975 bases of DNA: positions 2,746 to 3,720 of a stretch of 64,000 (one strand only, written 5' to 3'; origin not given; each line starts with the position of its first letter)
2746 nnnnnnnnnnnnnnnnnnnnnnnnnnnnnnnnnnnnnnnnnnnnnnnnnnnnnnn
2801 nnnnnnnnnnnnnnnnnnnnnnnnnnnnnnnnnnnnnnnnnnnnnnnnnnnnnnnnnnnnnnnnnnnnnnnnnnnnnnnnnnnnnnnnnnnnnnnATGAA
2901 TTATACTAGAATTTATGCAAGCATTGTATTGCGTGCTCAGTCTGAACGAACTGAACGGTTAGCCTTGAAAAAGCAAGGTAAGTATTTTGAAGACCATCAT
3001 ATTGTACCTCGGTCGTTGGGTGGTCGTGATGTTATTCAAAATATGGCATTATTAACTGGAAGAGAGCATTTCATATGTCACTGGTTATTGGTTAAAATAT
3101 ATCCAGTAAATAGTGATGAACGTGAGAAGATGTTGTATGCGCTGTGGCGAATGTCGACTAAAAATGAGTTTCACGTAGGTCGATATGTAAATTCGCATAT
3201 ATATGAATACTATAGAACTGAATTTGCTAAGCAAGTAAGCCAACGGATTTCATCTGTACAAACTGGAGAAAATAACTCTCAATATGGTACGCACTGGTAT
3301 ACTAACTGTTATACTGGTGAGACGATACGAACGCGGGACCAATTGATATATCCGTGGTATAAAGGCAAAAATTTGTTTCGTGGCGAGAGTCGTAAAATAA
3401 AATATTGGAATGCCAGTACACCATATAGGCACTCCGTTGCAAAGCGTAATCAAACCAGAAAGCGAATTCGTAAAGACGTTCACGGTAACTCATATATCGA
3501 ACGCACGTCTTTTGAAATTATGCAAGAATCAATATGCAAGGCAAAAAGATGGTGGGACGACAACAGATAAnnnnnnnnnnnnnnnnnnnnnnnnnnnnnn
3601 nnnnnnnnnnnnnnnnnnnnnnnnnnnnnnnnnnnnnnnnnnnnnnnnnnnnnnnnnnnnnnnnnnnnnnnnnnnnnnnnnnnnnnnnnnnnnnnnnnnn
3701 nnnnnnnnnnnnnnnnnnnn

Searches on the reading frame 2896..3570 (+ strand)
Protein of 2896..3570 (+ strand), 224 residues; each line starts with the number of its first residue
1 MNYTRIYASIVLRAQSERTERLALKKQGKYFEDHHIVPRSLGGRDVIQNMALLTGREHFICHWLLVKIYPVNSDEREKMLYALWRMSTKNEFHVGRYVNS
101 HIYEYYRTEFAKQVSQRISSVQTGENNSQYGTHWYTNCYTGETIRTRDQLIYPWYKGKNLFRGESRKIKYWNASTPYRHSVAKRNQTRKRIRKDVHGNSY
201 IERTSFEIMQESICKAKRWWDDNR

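Call 13: search_protein_families(library=pfam, proteins=[window:2896-3570:+], max_evalue=0.01)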
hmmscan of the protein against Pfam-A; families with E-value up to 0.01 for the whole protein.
window:2896-3570:+ (224 aa): 2 families
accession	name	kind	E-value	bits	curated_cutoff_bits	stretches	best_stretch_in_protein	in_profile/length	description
PF01844.29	HNH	-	5.4e-05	23.7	21.4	1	29-53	12-36/47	HNH endonuclease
PF14279.12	HNH_5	-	0.0035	17.7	27.5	1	27-50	9-32/56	HNH endonuclease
